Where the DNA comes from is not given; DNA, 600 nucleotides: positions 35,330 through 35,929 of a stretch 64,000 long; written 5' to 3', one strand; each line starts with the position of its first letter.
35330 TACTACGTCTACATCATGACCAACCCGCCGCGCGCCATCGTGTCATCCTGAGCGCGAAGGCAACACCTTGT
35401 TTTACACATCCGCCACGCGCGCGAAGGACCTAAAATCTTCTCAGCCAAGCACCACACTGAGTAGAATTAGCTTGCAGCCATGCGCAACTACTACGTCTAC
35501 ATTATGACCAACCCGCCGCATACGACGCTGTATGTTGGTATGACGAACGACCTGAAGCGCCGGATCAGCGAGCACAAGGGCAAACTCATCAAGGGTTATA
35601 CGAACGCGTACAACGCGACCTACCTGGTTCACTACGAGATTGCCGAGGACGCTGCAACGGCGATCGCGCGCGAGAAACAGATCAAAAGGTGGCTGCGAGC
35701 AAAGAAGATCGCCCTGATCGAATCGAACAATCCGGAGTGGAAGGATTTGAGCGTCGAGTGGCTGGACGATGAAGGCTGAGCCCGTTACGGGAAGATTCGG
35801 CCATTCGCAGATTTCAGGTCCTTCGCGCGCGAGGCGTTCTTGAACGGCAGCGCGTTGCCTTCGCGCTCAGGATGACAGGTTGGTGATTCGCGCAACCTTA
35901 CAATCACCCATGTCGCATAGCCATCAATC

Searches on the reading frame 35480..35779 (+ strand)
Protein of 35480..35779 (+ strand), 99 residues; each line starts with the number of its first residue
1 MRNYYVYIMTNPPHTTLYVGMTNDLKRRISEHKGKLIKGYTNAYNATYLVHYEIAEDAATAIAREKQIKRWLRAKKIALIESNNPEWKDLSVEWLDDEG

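Call 10: search_protein_families(library=pfam, proteins=[window:35480-35779:+], max_evalue=0.01)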
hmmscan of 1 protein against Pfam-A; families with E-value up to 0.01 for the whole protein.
window:35480-35779:+ (99 aa): 3 families
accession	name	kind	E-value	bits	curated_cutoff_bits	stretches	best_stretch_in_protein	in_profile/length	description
PF01541.30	GIY-YIG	-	7.5e-17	61.9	22.6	1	3-76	1-76/78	GIY-YIG catalytic domain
PF10544.15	T5orf172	-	3.4e-05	24.7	20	1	5-97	2-95/101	T5orf172 domain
PF13455.12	MUG113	-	0.0065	17.5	22.3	1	19-90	3-61/73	Meiotically up-regulated gene 113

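Call 11: search_protein_families(library=ncbifam, proteins=[window:35480-35779:+], max_evalue=0.01)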
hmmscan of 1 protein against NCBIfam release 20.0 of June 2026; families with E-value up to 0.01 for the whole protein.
window:35480-35779:+ (99 aa): 1 family
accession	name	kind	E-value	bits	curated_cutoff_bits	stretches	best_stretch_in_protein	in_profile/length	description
TIGR01453.1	grpIintron_endo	subfamily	0.00015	21.9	56.05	1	6-38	4-36/215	group I intron endonuclease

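Call 14: find_homologous_proteins(query=window:35480-35776:+)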
Query window:35480-35776:+ (99 aa): 7006 proteins with E <= 0.001 among 7008 candidates; the best 120 are listed.
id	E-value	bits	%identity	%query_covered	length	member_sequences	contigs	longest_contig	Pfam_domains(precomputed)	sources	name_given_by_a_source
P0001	8.8e-61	220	100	100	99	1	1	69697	PF01541.31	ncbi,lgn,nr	ncbi:MAG: GIY-YIG nuclease family protein [Chloroflexi bacterium]|nr:GIY-YIG nuclease family protein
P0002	1.0e-50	188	85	100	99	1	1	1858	PF01541.31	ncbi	-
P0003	8.9e-39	150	65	100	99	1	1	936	PF01541.31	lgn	-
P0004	5.2e-37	144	64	98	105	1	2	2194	PF01541.31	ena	-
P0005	5.5e-37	144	64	98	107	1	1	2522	PF01541.31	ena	-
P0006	1.5e-35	139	66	93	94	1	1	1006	PF01541.31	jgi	jgi:putative endonuclease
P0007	1.4e-34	136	71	95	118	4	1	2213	PF01541.31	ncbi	-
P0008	2.6e-34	135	66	98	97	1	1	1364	PF01541.31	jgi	-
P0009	3.4e-34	135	67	98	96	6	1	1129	PF01541.31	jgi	jgi:putative endonuclease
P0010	3.5e-34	135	66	96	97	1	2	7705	PF01541.31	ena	-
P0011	7.1e-34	134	66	98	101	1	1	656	PF01541.31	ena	-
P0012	7.2e-34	134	66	95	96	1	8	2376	PF01541.31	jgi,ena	-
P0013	7.4e-34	134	66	97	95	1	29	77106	PF01541.31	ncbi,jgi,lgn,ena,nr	ncbi:MAG: GIY-YIG nuclease family protein [Caldilineales bacterium]|nr:GIY-YIG nuclease family prote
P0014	8.1e-34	134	65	98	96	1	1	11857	PF01541.31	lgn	-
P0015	9.0e-34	133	66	97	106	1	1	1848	PF01541.31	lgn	-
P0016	9.1e-34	133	66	98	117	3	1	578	PF01541.31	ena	-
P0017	9.4e-34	133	69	94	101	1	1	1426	PF01541.31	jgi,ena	jgi:putative endonuclease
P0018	1.0e-33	133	67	94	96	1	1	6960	PF01541.31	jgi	jgi:putative endonuclease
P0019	1.0e-33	133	68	98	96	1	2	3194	PF01541.31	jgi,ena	-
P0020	1.0e-33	133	66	97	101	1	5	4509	PF01541.31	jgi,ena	-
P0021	1.1e-33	133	67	97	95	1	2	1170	PF01541.31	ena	-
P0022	1.1e-33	133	68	97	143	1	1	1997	PF01541.31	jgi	jgi:putative endonuclease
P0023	1.1e-33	133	65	96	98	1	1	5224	PF01541.31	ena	-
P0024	1.3e-33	133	66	98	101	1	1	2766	PF01541.31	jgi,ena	-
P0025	1.3e-33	133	68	95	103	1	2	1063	PF01541.31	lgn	-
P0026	1.4e-33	133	64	98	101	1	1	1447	PF01541.31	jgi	jgi:putative endonuclease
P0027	1.4e-33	133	67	98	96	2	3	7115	PF01541.31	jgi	-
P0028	1.4e-33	133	65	96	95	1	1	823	PF01541.31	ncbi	-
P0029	1.4e-33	133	66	99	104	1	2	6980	PF01541.31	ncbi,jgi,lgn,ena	-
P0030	1.5e-33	133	68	95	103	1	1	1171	PF01541.31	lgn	-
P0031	1.8e-33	133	65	97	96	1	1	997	PF01541.31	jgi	jgi:putative endonuclease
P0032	1.9e-33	132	67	97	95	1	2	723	PF01541.31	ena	-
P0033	2.4e-33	132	69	95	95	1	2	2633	PF01541.31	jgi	jgi:putative endonuclease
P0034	2.4e-33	132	66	95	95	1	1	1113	PF01541.31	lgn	-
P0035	2.6e-33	132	66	95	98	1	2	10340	PF01541.31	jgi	jgi:putative endonuclease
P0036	2.8e-33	132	64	99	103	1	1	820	PF01541.31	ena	-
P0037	2.8e-33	132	67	95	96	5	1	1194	PF01541.31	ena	-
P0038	3.1e-33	132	65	94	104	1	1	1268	PF01541.31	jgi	jgi:putative endonuclease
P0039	3.1e-33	132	64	98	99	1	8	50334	PF01541.31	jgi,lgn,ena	jgi:putative endonuclease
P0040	3.3e-33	132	65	96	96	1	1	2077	PF01541.31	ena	-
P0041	3.4e-33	132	68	97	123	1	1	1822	PF01541.31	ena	-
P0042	3.7e-33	132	65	99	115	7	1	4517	PF01541.31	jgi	-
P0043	3.8e-33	131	65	96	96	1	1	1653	PF01541.31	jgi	-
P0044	3.8e-33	131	68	94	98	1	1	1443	PF01541.31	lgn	-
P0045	3.8e-33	131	66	95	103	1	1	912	PF01541.31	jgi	jgi:putative endonuclease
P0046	3.9e-33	131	65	95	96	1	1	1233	PF01541.31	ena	-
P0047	4.2e-33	131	65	99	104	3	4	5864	PF01541.31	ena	-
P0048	4.4e-33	131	62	99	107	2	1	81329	PF01541.31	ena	-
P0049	4.6e-33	131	68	96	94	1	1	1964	PF01541.31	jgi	-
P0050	4.6e-33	131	62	98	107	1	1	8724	PF01541.31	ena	-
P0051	4.7e-33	131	66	95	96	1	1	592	PF01541.31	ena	-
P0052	4.8e-33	131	67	97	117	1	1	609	PF01541.31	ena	-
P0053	4.8e-33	131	65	95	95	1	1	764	PF01541.31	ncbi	-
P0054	4.9e-33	131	67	98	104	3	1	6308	PF01541.31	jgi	jgi:putative endonuclease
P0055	4.9e-33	131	64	95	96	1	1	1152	PF01541.31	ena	-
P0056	5.0e-33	131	64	95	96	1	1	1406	PF01541.31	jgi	-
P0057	5.1e-33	131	67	97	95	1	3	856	PF01541.31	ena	-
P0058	5.3e-33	131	65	98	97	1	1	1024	PF01541.31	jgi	-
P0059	5.5e-33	131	67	97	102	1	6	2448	PF01541.31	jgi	jgi:putative endonuclease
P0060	5.9e-33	131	60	99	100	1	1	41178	PF01541.31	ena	-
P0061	5.9e-33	131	66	95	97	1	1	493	PF01541.31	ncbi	-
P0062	6.1e-33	131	67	95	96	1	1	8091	PF01541.31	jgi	jgi:putative endonuclease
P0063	6.1e-33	131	66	96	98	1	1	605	PF01541.31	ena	-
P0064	6.1e-33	131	66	95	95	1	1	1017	PF01541.31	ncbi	-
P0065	6.4e-33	131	67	95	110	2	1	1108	PF01541.31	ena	-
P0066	6.4e-33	131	68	95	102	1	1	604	PF01541.31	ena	-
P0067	6.4e-33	131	64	98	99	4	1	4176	PF01541.31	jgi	jgi:putative endonuclease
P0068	6.4e-33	131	64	98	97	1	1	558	PF01541.31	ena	-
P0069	6.4e-33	131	66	97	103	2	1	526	PF01541.31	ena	-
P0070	6.6e-33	131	64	97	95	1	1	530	PF01541.31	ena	-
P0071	6.8e-33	131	67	97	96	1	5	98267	PF01541.31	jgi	-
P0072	6.8e-33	131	65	96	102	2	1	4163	PF01541.31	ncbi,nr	ncbi:MAG: GIY-YIG nuclease family protein [Chloroflexi bacterium]|nr:GIY-YIG nuclease family protein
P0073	7.0e-33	131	63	99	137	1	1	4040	PF01541.31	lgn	-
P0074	7.5e-33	131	61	97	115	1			PF01541.31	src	-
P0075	7.5e-33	131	67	97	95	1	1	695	PF01541.31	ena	-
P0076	7.9e-33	130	68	95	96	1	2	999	PF01541.31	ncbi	-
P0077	8.0e-33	130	66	95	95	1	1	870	PF01541.31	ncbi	-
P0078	8.1e-33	130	65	97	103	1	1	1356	PF01541.31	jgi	jgi:putative endonuclease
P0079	8.3e-33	130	67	97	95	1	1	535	PF01541.31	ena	-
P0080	8.7e-33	130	66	96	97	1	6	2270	PF01541.31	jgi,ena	jgi:putative endonuclease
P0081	8.8e-33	130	67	97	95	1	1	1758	PF01541.31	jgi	-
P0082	8.9e-33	130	67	97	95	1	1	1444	PF01541.31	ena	-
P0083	8.9e-33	130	68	97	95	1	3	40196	PF01541.31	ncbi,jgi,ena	ncbi:MAG TPA: GIY-YIG nuclease family protein [Thermodesulfobacteriota bacterium]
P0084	9.0e-33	130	66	96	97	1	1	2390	PF22882.3,PF01541.31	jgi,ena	jgi:putative endonuclease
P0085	9.1e-33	130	65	95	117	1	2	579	PF01541.31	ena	-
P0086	9.2e-33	130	66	95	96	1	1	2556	PF01541.31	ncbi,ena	-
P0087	9.5e-33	130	65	98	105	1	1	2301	PF01541.31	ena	-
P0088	9.5e-33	130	65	100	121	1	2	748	PF01541.31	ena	-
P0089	1.0e-32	130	66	96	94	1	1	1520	PF01541.31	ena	-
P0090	1.1e-32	130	66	95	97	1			PF01541.31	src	-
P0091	1.1e-32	130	67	96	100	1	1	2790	PF01541.31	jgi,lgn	jgi:putative endonuclease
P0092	1.1e-32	130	65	98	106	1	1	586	PF01541.31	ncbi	-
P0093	1.1e-32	130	65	95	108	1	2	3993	PF01541.31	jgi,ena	jgi:putative endonuclease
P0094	1.1e-32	130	65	98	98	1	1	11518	PF01541.31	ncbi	-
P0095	1.1e-32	130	66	95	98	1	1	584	PF01541.31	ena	-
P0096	1.2e-32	130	67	97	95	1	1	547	PF01541.31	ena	-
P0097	1.2e-32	130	65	100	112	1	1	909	PF01541.31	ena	-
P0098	1.3e-32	130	66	96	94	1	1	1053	PF01541.31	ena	-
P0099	1.3e-32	130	65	97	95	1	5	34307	PF01541.31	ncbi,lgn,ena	-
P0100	1.3e-32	130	64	97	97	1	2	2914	PF01541.31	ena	-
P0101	1.3e-32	130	67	95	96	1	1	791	PF01541.31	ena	-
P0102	1.3e-32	130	64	99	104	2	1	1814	PF01541.31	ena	-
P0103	1.4e-32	130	66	96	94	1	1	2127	PF01541.31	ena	-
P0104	1.4e-32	130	67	96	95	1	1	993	PF01541.31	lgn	-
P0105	1.4e-32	130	62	95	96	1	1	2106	PF01541.31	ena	-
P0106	1.4e-32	130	62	95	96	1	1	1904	PF01541.31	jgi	-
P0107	1.4e-32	130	67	97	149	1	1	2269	PF01541.31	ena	-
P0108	1.5e-32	130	64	95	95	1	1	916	PF01541.31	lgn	-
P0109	1.5e-32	130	65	93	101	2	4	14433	PF01541.31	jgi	jgi:putative endonuclease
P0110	1.5e-32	130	66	98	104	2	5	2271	PF01541.31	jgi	-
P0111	1.5e-32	130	66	97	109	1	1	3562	PF01541.31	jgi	jgi:putative endonuclease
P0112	1.5e-32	130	68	94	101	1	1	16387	PF01541.31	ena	-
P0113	1.6e-32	129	67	95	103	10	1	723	PF01541.31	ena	-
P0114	1.6e-32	129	67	97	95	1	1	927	PF01541.31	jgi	jgi:putative endonuclease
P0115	1.7e-32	129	65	95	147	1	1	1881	PF01541.31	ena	-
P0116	1.7e-32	129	63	96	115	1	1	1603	PF01541.31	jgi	jgi:putative endonuclease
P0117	1.8e-32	129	62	95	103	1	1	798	PF01541.31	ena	-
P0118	1.8e-32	129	65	97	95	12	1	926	PF01541.31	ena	-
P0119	1.8e-32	129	64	98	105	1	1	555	PF01541.31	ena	-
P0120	1.8e-32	129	66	97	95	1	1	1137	PF01541.31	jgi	-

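Call 25: find_encoding_contigs(protein=P0002, flank=5000)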
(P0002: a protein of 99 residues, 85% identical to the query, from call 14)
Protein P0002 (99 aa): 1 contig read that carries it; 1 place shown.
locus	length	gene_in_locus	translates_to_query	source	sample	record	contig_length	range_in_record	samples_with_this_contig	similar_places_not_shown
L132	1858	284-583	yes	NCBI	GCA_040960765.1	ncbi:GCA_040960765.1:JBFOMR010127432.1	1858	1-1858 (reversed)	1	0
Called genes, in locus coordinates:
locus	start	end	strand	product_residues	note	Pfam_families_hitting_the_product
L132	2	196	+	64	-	?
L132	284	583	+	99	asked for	PF01541:GIY-YIG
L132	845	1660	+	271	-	PF04199:Cyclase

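Call 28: search_solved_structures(query=window:35480-35776:+, max_evalue=1, show_alignments=2)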
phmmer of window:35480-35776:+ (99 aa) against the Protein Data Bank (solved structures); distinct sequences matched with E-value up to 1: 5.
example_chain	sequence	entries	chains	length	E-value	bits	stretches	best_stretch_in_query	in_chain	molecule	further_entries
1zg2_A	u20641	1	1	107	0.0066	20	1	3-82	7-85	Hypothetical UPF0213 protein BH0048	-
1ywl_A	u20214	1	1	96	0.11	16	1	3-78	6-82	Hypothetical UPF0213 protein EF2693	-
8hm3_B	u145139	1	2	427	0.49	14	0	37-90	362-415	Peptidylprolyl isomerase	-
8hm4_A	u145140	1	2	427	0.55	13.8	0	37-89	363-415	Peptidylprolyl isomerase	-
6seh_C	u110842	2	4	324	0.69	13.5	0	4-39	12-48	Structure-specific endonuclease subunit SLX1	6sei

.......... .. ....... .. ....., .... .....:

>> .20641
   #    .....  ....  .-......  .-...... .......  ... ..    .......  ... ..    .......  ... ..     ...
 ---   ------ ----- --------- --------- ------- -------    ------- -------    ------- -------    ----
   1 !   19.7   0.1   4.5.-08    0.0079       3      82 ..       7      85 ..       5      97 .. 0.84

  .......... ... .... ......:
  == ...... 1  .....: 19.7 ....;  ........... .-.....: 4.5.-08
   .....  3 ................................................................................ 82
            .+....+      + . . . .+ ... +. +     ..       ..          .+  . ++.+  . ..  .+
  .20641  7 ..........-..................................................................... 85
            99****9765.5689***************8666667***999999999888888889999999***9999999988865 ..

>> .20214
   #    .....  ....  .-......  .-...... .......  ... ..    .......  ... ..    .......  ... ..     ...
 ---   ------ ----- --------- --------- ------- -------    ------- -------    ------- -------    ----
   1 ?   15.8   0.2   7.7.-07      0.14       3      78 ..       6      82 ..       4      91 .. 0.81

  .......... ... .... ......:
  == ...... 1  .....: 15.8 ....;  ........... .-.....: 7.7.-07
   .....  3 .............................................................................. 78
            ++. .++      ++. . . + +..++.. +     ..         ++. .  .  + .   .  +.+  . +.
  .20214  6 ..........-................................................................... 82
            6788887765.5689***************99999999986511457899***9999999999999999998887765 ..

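Call 36: find_encoding_contigs(protein=P0013, flank=2000, max_places=3)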
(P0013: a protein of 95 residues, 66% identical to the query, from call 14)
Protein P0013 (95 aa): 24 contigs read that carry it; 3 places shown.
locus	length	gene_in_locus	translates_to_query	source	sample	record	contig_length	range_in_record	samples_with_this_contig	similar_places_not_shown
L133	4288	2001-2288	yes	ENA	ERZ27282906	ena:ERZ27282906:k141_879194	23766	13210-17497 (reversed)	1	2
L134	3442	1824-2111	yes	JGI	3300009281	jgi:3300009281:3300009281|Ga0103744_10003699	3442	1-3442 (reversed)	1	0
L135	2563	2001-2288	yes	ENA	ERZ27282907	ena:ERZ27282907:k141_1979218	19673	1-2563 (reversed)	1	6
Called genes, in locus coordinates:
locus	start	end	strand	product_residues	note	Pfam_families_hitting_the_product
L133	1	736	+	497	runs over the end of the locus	PF00370:FGGY_N, PF02782:FGGY_C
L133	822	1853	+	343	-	PF01261:AP_endonuc_2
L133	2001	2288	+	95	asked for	PF01541:GIY-YIG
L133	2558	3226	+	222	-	PF04199:Cyclase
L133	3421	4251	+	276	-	PF00941:FAD_binding_5, PF03450:CO_deh_flav_C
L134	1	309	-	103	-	?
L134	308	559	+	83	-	-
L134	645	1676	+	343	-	PF01261:AP_endonuc_2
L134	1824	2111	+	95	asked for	PF01541:GIY-YIG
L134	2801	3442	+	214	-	?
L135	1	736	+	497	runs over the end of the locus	PF00370:FGGY_N, PF02782:FGGY_C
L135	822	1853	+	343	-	PF01261:AP_endonuc_2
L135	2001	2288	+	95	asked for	PF01541:GIY-YIG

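Call 37: find_encoding_contigs(protein=P0048, flank=2000, max_places=2)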
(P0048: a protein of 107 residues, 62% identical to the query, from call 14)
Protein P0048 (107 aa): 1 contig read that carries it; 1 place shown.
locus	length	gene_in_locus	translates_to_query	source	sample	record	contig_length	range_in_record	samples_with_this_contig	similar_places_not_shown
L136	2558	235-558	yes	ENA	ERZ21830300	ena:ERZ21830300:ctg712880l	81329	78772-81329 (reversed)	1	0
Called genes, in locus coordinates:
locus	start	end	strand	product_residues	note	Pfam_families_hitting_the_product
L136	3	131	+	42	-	?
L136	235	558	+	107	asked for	PF01541:GIY-YIG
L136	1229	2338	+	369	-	PF01555:N6_N4_Mtase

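Call 38: find_encoding_contigs(protein=P0071, flank=2000, max_places=2)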
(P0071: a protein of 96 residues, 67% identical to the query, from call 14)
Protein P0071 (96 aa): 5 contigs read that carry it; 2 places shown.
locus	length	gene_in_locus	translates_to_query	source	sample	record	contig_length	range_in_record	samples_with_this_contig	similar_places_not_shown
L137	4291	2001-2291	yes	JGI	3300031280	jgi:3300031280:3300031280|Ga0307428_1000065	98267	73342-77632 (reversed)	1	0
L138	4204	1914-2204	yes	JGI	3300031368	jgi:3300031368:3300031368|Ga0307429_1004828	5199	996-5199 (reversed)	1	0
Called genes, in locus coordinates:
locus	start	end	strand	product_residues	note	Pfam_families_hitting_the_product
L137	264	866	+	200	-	PF01865:PhoU_div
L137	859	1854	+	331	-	PF01384:PHO4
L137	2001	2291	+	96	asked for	PF01541:GIY-YIG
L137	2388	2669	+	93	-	-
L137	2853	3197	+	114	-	-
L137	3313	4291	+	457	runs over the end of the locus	PF17289:Terminase_6C (weak)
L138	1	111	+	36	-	?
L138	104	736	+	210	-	PF01865:PhoU_div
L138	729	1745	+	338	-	PF01384:PHO4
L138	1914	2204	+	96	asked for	PF01541:GIY-YIG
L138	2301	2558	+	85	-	-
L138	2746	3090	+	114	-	-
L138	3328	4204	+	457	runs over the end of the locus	PF17289:Terminase_6C (weak)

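Call 39: find_encoding_contigs(protein=P0083, flank=2000, max_places=2)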
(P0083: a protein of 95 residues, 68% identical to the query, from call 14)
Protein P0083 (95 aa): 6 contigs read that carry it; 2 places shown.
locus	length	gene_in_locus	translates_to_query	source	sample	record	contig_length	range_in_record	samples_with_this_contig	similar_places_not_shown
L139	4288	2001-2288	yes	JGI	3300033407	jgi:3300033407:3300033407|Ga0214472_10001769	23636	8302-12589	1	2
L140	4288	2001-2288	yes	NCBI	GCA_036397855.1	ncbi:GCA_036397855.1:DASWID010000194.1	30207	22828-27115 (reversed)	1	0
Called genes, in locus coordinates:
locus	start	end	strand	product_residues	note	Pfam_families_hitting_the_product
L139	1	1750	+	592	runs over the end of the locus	PF12161:HsdM_N, PF02384:N6_Mtase, PF07669:Eco57I (weak)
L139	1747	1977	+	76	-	-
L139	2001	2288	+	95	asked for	PF01541:GIY-YIG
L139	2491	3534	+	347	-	PF02661:Fic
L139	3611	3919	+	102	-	-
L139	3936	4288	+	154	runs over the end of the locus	-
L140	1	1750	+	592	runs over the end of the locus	PF12161:HsdM_N, PF02384:N6_Mtase, PF07669:Eco57I (weak)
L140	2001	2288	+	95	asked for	PF01541:GIY-YIG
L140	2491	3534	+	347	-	PF02661:Fic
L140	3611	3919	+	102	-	-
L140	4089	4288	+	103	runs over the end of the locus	-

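Call 49: search_dna_similar(query=window:35480-35776:+, collection=plasmids, mode=protein, max_evalue=1e-8, max_rows=30)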
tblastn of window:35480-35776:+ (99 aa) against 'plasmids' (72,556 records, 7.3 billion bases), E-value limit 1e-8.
Records with a match: 32; places in all: 36; records where one place covers at least 80% of the query: 32.
Best place of each record, by identity: 60-80% 1; <60% 31.
By first word of the organism name: Rhizobium 9; Sphingobium 6; Shinella 4; Sinorhizobium 4; Neisseria 2; Planktothrix 1; Neorhizobium 1; Spirosoma 1; Azospirillum 1; Aeromonas 1; and 2 more.
By predicted mobility (MOB-suite, as given by PLSDB): non-mobilizable 31; conjugative 1.
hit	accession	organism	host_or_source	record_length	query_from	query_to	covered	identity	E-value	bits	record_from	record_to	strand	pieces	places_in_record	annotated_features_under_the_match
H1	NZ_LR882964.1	Planktothrix agardhii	-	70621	1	95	96%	65.3%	1e-29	117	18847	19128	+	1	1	GIY-YIG nuclease family protein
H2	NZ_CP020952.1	Rhizobium sp. CIAT894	-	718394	5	90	87%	53.5%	7e-21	92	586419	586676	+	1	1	GIY-YIG nuclease family protein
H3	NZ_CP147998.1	Neorhizobium sp. EC2-8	-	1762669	5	93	90%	51.7%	2e-20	91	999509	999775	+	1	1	record has no annotation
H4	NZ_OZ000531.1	Shinella sp. WSC3-e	-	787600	5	93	90%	50.6%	7e-22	95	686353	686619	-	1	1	GIY-YIG nuclease family protein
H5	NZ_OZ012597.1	Shinella sp. WSD5-1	-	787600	5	93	90%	50.6%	7e-22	95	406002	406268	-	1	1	GIY-YIG nuclease family protein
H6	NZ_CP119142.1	Neisseria gonorrhoeae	Homo sapiens,whole organism,synovial ...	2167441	6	96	92%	48.4%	1e-19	89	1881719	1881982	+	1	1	none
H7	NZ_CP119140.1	Neisseria gonorrhoeae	Homo sapiens,whole organism,blood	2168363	6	96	92%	48.4%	1e-19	89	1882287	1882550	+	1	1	none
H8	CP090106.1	Sinorhizobium meliloti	Medicago,Cell culture,Plant nodule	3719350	5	90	87%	51.2%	4e-19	87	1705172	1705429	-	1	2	GIY-YIG nuclease family protein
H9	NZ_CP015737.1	Shinella sp. HZN7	-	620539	5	94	91%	48.9%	7e-22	95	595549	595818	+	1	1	GIY-YIG nuclease family protein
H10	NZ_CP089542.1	Spirosoma oryzicola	Single cell,Surface layer of rice grains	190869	3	90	89%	47.3%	8e-15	75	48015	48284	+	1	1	GIY-YIG nuclease family protein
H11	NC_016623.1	Azospirillum lipoferum 4B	-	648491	4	90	88%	47.1%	2e-18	85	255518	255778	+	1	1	GIY-YIG nuclease family protein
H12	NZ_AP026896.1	Aeromonas caviae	Microbe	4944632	5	90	87%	46.5%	4e-20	90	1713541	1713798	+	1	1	none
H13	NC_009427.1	Novosphingobium aromaticivorans DSM 12444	-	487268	2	94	94%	43.0%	5e-17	81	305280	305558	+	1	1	GIY-YIG nuclease family protein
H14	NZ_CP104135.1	Sinorhizobium sp. C101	Phaseolus vulgaris,cell ...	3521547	5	91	88%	46.0%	3e-17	82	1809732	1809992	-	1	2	none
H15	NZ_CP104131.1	Sinorhizobium sp. K101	Phaseolus vulgaris,cell ...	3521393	5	91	88%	46.0%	3e-17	82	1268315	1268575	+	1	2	none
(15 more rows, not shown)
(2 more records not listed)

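Call 50: get_annotated_region(hit=H6, flank=1500)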
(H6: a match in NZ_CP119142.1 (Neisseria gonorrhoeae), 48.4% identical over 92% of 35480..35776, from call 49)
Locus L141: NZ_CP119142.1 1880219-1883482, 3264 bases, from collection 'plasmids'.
description: Neisseria gonorrhoeae strain 2022NG-0032 plasmid p2022NG-0032_1, complete sequence
organism: Neisseria gonorrhoeae (NCBI taxid 485)
taxonomy: Bacteria; Pseudomonadota; Betaproteobacteria; Neisseriales; Neisseriaceae; Neisseria; Neisseria gonorrhoeae
host: -; source: Homo sapiens,whole organism,synovial fluid; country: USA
typing (MOB-suite, as given by PLSDB): non-mobilizable
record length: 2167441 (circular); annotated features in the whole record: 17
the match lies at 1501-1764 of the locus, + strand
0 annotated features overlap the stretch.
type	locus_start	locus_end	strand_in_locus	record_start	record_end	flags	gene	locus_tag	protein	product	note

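Call 53: get_annotated_region(hit=H1, flank=1000)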
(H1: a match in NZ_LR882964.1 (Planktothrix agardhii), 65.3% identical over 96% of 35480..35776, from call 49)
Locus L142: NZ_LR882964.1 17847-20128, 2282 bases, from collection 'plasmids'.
description: Planktothrix agardhii strain No.66 plasmid p1
organism: Planktothrix agardhii (NCBI taxid 1160)
taxonomy: Bacteria; Cyanobacteriota; Cyanophyceae; Oscillatoriales; Microcoleaceae; Planktothrix; Planktothrix agardhii
host: -; source: -; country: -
typing (MOB-suite, as given by PLSDB): non-mobilizable
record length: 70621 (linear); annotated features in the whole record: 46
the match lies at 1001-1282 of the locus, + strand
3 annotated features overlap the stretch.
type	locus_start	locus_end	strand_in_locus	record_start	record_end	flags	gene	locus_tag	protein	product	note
CDS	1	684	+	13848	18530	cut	-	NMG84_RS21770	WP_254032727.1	type IIL restriction-modification enzyme MmeI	-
CDS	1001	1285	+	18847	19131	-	-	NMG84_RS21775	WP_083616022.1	GIY-YIG nuclease family protein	-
CDS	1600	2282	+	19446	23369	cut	drmA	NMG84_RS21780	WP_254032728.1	DISARM system helicase DrmA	-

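Call 60: find_encoding_contigs(protein=P0001, flank=500, max_places=2)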
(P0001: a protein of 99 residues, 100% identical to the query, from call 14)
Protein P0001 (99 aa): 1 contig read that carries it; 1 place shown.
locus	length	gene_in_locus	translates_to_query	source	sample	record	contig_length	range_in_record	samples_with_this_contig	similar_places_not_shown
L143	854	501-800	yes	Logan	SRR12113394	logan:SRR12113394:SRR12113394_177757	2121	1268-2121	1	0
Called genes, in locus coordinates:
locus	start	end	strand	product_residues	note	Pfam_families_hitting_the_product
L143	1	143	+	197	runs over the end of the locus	PF00857:Isochorismatase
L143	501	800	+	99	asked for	PF01541:GIY-YIG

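Call 78: find_encoding_contigs(protein=P0007, flank=1500, max_places=1)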
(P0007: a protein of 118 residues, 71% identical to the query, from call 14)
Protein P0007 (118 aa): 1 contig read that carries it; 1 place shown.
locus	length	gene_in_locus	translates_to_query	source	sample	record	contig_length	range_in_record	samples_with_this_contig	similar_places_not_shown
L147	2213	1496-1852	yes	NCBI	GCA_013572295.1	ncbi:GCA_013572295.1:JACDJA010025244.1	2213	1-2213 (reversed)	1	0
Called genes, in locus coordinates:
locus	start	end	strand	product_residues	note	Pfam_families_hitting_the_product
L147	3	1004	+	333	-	?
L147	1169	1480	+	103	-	PF07110:EthD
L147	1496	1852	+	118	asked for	PF01541:GIY-YIG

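Call 79: find_encoding_contigs(protein=P0005, flank=1500, max_places=1)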
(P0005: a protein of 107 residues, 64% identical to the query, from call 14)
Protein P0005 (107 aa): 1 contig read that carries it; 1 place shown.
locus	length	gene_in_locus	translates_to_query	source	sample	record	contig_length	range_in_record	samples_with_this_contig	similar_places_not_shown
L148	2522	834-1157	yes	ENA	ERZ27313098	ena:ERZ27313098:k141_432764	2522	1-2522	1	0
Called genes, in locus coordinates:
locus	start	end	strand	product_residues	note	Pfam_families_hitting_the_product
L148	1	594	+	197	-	?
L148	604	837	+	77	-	-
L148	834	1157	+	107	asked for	PF01541:GIY-YIG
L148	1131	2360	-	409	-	-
